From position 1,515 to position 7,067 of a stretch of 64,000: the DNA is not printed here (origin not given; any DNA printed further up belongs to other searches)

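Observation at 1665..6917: Single 1750-aa ORF chaining four glycosyltransferase-like modules with a degenerate Hanks-kinase-like module and a SAM methyltransferase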

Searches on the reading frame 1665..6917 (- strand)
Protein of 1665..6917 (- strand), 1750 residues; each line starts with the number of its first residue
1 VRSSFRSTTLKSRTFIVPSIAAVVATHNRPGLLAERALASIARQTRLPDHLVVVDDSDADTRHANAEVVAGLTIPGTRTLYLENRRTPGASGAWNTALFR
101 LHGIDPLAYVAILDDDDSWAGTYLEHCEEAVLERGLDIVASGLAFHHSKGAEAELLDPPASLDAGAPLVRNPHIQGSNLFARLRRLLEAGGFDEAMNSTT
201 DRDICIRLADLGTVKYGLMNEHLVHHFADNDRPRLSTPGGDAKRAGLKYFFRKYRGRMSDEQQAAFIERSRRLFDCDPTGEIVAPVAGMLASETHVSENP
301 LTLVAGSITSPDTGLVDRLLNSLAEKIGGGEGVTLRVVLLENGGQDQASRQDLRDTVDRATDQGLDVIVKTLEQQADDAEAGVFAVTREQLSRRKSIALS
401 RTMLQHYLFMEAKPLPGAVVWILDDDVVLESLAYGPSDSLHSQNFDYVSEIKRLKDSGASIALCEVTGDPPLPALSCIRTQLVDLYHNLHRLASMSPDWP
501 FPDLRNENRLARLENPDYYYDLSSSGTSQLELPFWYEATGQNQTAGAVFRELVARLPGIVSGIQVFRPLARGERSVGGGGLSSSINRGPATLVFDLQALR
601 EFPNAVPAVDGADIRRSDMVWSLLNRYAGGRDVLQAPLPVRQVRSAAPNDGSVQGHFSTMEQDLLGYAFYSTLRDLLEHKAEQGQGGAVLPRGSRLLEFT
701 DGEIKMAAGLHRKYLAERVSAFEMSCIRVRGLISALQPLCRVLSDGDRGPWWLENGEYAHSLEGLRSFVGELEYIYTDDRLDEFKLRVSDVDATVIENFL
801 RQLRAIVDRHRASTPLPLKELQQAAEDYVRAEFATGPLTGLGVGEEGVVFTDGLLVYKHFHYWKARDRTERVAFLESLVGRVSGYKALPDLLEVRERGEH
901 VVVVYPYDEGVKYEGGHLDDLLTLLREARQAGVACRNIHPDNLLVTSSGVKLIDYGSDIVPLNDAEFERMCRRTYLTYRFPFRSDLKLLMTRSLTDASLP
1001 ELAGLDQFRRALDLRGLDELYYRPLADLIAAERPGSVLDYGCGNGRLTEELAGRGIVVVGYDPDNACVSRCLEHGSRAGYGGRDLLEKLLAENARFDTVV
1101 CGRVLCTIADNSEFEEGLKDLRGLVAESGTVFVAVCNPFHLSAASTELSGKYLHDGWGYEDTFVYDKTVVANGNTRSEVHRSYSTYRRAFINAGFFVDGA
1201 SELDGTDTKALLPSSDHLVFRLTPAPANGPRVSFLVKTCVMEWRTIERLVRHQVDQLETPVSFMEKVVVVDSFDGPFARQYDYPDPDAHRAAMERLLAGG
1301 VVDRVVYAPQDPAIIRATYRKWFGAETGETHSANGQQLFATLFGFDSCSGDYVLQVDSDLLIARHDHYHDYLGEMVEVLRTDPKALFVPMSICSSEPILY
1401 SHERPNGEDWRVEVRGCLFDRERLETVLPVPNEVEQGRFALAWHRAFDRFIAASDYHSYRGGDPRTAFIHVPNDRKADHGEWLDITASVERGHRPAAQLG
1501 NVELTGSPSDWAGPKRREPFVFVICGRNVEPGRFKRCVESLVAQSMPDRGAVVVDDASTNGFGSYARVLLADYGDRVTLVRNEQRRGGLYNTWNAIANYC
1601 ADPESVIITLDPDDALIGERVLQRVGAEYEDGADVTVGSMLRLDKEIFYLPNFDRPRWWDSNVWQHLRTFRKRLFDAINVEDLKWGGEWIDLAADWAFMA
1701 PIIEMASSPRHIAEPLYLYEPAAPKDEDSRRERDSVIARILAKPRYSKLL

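Call 4: search_protein_families(library=pfam, proteins=[window:1665-6917:-], max_evalue=1)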
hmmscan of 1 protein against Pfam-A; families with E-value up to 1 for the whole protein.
window:1665-6917:- (1750 aa): 11 families
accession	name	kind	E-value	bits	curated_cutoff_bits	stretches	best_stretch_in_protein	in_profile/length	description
PF00535.33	Glycos_transf_2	-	5.4e-31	108.2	23.3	2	1531-1670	10-143/168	Glycosyl transferase family 2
PF13489.12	Methyltransf_23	-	1.1e-11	45.2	27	1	1024-1140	12-123/164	Methyltransferase domain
PF13641.12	Glyco_tranf_2_3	-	7.3e-10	39.7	27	2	1520-1625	3-107/230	Glycosyltransferase like family 2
PF13649.12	Methyltransf_25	-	8.5e-09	36.4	27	1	1037-1129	1-97/97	Methyltransferase domain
PF08241.18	Methyltransf_11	-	4.5e-08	34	21.2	1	1038-1131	1-93/95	Methyltransferase domain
PF13847.12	Methyltransf_31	-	7.8e-08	32.6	27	1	1036-1119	6-98/145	Methyltransferase domain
PF08242.18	Methyltransf_12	-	2.6e-07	31.7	30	1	1038-1130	1-97/98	Methyltransferase domain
PF07021.18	MetW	-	3.1e-05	24.1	21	1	1033-1106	12-86/193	Methionine biosynthesis protein MetW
PF05401.17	NodS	-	0.004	17.4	24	1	1034-1131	44-142/201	Nodulation protein S (NodS)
PF10111.15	Glyco_tranf_2_2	-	0.13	12.1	27.3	0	173-210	162-201/276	Glycosyltransferase like family 2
PF03848.20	TehB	-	0.3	10.9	20.4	1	1033-1068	30-65/193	Tellurite resistance protein TehB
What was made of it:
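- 3246..3857 (-): D4, residues 1005-1208: class I SAM-dependent methyltransferase. Motif I is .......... Pfam Methyltransf_23/25/11/31/12 above threshold (call 4).
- On GT2 / GT-A glycosyltransferases (D1, D6): 108 bits against a cutoff of 23.3, with two matched stretches, one N-terminal and one C-terminal (call 4).
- On Class I SAM-dependent methyltransferases (D4): PF13489 at 45 bits against a cutoff of 27, and four more methyltransferase families (call 4).
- Module identities: D1, D6 and D4 by Pfam (call 4).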

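Call 5: search_protein_families(library=ncbifam, proteins=[window:1665-6917:-], max_evalue=1)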
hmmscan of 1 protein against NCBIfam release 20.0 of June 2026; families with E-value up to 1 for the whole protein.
window:1665-6917:- (1750 aa): 27 families (the best 25 are shown)
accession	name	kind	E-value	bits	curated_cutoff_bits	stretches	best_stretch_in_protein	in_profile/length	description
TIGR03965.1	mycofact_glyco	equivalog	5.8e-13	48.5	280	2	17-216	73-272/467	mycofactocin biosynthesis glycosyltransferase MftF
NF041875.1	EPS_EpsD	equivalog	7.2e-11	42.1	370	2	22-231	3-211/325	exopolysaccharide biosynthesis glycosyltransferase EpsD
NF050050.1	ProtGlycPglI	equivalog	3.7e-08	33.1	500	2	18-119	2-96/306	GalNAc(5)-diNAcBac-PP-undecaprenol beta-1,3-glucosyltransferase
NF050113.1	gal_furan_GlfT1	equivalog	6.7e-08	32.2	330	1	20-118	1-90/290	galactofuranosyltransferase GlfT1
TIGR01983.1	UbiG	equivalog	1.2e-07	31.3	102.95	1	1036-1150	52-168/228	bifunctional 2-polyprenyl-6-hydroxyphenol methylase/3-demethylubiquinol 3-O-methyltransferase UbiG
TIGR02021.1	BchM-ChlM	equivalog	4.8e-07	29.4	158.9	1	1036-1134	57-156/218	magnesium protoporphyrin IX methyltransferase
NF043040.1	corrin_prot_MT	hypoth_equivalog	2.1e-06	27.3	180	1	1026-1134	35-148/216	corrinoid protein-associated methyltransferase CpaM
TIGR04017.1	WcaA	equivalog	2.3e-06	27.4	495.75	1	18-255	5-232/279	colanic acid biosynthesis glycosyltransferase WcaA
NF047683.1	TeichurnBiosyTuaG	equivalog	1.3e-05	25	400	1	20-129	8-109/252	teichuronic acid biosynthesis protein TuaG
NF041820.1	daptide_MTase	equivalog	1.4e-05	24.7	175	1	1030-1146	33-155/243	daptide-type RiPP biosynthesis methyltransferase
TIGR03469.1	HpnB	hypoth_equivalog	1.4e-05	24.3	379.25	1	1521-1587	47-115/386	hopene-associated glycosyltransferase HpnB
NF004851.0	PRK06202.1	equivalog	3e-05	23.6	243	1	1015-1119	42-152/237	hypothetical protein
NF045667.1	MTase_DVU1556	equivalog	3.4e-05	23.4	155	1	1025-1113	14-102/213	DVU_1556 family methyltransferase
NF053739.1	GlytfEpsEBac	equivalog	0.00016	20.7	450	1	1533-1626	15-105/265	glycosyltransferase EpsE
NF007482.0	PRK10073.1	equivalog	0.00023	20.3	423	1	19-154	7-133/334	glycosyltransferase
NF050150.1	RiPP_MTase_ApyS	equivalog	0.014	14.7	400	1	1005-1065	113-173/323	RiPP biosynthesis methyltransferase ApyS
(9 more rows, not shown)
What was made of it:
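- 6090..6869 (-): D1, residues 1-260: canonical GT2 (GT-A) glycosyltransferase. VVVDD at 36-40 and DDDD at 98-101 are invariant. Pfam PF00535 and NCBIfam GT2-type hits over 17-255 (calls 4, 5).
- On GT2 / GT-A glycosyltransferases (D1, D6): NCBIfam GT2-type families hit at 17-255 and 1521-1626 (call 5).
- D1's best NCBIfam match is the mycofactocin glycosyltransferase MftF, though far below its cutoff (call 5).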
